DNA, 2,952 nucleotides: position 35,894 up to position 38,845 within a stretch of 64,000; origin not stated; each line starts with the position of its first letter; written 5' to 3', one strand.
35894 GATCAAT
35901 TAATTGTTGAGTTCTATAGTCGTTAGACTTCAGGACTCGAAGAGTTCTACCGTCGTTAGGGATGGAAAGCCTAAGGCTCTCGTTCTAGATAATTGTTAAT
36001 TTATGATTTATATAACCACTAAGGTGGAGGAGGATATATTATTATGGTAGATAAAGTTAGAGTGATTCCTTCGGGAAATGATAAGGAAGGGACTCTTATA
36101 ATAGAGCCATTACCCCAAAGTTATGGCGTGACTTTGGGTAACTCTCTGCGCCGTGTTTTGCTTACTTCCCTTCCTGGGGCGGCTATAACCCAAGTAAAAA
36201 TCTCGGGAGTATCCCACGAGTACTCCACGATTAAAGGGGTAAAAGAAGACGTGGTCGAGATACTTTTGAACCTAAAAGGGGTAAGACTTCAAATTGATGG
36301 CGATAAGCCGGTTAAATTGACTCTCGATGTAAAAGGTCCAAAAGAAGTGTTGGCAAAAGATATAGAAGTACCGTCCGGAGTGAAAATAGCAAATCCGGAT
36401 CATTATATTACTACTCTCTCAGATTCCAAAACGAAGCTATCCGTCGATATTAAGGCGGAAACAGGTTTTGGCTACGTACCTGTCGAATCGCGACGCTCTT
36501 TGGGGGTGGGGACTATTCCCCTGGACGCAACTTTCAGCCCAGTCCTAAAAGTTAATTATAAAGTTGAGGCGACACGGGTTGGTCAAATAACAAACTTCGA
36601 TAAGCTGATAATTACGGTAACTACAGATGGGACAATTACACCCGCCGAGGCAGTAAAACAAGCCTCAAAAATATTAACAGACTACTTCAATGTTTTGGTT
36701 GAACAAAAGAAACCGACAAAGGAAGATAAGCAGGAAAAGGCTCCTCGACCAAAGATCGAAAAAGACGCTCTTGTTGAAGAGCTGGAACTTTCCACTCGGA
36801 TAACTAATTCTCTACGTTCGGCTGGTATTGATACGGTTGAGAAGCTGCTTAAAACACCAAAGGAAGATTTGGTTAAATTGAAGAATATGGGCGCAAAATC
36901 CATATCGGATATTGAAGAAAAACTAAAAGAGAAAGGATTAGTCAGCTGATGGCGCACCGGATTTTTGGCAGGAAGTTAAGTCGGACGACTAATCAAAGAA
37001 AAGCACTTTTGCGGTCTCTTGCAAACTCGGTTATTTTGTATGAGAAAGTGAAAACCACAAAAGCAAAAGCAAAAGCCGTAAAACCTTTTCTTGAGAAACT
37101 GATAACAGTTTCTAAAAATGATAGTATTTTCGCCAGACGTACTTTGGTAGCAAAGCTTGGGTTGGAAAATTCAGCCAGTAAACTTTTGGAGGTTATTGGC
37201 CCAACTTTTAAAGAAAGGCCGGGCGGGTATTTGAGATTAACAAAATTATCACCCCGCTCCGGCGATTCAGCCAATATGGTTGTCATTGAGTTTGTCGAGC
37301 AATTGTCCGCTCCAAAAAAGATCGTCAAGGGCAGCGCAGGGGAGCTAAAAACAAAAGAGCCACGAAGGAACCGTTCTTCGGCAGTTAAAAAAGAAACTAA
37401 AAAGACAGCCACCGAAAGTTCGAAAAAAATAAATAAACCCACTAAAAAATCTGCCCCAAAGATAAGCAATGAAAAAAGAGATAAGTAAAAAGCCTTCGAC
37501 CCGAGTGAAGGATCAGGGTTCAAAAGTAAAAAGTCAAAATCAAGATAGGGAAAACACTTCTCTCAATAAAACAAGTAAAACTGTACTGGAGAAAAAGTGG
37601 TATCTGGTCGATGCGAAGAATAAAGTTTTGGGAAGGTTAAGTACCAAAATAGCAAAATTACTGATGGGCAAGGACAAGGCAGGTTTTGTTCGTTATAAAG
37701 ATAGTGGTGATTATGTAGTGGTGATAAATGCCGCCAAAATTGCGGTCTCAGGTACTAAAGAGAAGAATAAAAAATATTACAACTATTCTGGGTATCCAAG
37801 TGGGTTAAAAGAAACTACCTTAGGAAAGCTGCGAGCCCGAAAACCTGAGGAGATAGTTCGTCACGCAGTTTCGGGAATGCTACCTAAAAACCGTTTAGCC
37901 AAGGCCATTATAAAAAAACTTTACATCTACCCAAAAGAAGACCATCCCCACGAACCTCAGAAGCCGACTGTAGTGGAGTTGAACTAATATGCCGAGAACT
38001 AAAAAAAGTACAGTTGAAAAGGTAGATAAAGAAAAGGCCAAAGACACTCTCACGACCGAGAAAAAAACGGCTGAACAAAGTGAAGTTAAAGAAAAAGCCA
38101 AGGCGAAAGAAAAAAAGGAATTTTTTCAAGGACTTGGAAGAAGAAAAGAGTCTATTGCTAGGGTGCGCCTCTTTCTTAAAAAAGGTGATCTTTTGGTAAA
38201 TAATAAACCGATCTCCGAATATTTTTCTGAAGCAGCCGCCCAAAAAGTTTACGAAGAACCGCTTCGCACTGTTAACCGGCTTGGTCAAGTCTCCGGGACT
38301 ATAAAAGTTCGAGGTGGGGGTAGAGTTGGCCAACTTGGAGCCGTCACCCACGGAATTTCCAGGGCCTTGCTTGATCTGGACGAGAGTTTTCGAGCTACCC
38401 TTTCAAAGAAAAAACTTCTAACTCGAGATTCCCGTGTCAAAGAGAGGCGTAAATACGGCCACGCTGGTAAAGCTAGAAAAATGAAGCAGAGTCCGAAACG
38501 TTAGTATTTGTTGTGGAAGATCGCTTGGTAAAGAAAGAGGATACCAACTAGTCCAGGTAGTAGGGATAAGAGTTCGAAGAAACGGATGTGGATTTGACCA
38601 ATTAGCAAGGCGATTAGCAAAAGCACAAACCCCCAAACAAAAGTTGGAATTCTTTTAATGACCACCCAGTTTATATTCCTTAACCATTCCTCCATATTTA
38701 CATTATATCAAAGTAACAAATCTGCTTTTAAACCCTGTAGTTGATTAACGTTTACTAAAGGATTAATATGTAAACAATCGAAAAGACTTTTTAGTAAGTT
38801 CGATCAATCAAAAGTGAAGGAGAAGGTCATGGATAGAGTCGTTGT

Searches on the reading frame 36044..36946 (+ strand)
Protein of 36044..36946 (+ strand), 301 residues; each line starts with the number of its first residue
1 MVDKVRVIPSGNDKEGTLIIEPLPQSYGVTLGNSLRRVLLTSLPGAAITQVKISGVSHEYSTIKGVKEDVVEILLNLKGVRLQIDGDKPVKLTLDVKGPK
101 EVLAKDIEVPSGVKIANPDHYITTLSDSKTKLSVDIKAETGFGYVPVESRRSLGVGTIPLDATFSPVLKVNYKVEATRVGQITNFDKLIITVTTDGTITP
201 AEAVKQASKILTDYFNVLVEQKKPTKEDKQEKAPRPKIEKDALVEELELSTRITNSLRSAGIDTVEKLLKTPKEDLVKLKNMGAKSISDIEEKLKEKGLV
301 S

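Call 11: find_related_loci(query=window:36044-36946:+, collection=genome_contigs, flank=10000)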
Query window:36044-36946:+ (301 aa) in genome_contigs; peptide patterns used: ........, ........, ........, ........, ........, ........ (x = any residue, [..] = any of these).
599 stretches matched a pattern (row limit reached: there are more); 430 encode a relative of the query (tblastn E <= 1e-3); the best 80 are kept; 80 distinct loci.
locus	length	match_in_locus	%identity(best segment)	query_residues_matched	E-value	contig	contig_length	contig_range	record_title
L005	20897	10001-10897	85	1-299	1e-166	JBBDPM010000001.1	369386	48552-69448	MAG: Candidatus Woykebacteria bacterium isolate LejiaB_42_22 Lejia_B_19_length_369386_cov_12, whole genome shotgun seque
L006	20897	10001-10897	85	1-299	1e-165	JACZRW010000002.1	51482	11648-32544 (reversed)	MAG: Patescibacteria group bacterium isolate B106T1L10 B106T1L10_NODE543, whole genome shotgun sequence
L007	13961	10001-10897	72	1-300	3e-142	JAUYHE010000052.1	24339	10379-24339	MAG: bacterium isolate C24_maxbin.080_sub C24_k141_549435, whole genome shotgun sequence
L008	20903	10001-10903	71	1-301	4e-142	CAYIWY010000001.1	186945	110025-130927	MAG TPA_asm: uncultured Gammaproteobacteria bacterium isolate ERP119705_co4_291 genome assembly, contig: NODE_10_length_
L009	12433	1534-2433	69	1-300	6e-139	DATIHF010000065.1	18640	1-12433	MAG TPA_asm: Candidatus Saccharimonadales bacterium isolate SMAG_U15631 k141_464271, whole genome shotgun sequence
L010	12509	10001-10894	73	1-299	1e-138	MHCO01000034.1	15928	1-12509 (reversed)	MAG: Candidatus Woykebacteria bacterium GWB1_45_5 gwb1_scaffold_3522, whole genome shotgun sequence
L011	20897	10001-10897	70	1-300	3e-138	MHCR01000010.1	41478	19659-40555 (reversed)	MAG: Candidatus Woykebacteria bacterium RBG_16_39_9b RBG_16_scaffold_2355, whole genome shotgun sequence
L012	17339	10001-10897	71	1-300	2e-138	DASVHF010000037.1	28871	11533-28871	MAG TPA_asm: Candidatus Nanoarchaeia archaeon isolate SMAG_U2959 k141_940937, whole genome shotgun sequence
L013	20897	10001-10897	71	1-300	1e-137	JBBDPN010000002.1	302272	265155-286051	MAG: Candidatus Woykebacteria bacterium isolate LejiaB_43_27 Lejia_B_33_length_302272_cov_16, whole genome shotgun seque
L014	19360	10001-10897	68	1-300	1e-131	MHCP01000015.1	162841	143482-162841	MAG: Candidatus Woykebacteria bacterium RBG_13_40_15 RBG_13_scaffold_29, whole genome shotgun sequence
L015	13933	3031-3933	64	1-301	1e-123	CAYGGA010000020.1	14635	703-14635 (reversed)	MAG TPA_asm: uncultured Gammaproteobacteria bacterium isolate ERP113451_co3_23 genome assembly, contig: NODE_3206_length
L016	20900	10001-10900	62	1-299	5e-120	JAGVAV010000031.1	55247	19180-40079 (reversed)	MAG: Candidatus Woesebacteria bacterium isolate DeMMO6_50 c_000000079083, whole genome shotgun sequence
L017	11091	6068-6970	62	1-299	2e-112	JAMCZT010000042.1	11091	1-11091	MAG: Patescibacteria group bacterium isolate FK_Sedi_B_Bin.292 NODE_24217_length_11091_cov_15.886, whole genome shotgun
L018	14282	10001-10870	58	2-291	8e-106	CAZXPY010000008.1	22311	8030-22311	MAG TPA_asm: uncultured Gammaproteobacteria bacterium isolate binchicken_co134_1330 genome assembly, contig: NODE_4847_l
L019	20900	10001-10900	70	1-300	2e-135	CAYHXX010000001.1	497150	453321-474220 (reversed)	MAG TPA_asm: uncultured Gammaproteobacteria bacterium isolate ERP119705_co16_46 genome assembly, contig: NODE_4_length_4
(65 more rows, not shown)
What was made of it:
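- Host lineage: RpoA is 85% identical to Woykebacteria MAGs, and the related loci are Woykebacteria, Woesebacteria or Patescibacteria (call 11).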

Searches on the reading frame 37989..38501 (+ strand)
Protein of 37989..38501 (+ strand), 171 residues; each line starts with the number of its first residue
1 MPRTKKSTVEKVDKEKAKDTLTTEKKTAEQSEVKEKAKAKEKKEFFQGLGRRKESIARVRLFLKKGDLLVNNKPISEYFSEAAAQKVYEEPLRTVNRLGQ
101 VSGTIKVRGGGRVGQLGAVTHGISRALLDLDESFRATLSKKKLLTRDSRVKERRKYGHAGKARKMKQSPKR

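Call 5: search_protein_families(library=pfam, proteins=[window:37989-38501:+])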
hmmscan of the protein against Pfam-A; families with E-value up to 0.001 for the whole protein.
window:37989-38501:+ (171 aa): 1 family
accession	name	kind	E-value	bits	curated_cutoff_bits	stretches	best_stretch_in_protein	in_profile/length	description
PF00380.25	Ribosomal_S9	-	8.6e-35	120.3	22.5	1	50-171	1-121/121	Ribosomal protein S9/S16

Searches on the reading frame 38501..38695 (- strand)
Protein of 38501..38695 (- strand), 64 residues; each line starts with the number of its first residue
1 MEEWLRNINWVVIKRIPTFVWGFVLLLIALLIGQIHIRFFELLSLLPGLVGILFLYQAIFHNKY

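Call 5: search_protein_families(library=pfam, proteins=[window:38501-38695:-])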
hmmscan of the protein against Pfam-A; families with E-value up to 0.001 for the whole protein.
window:38501-38695:- (64 aa): 0 families

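Call 53: search_protein_families(library=pfam, proteins=[window:38501-38692:-], max_evalue=0.01)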
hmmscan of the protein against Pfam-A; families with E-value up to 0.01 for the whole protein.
window:38501-38692:- (63 aa): 0 families
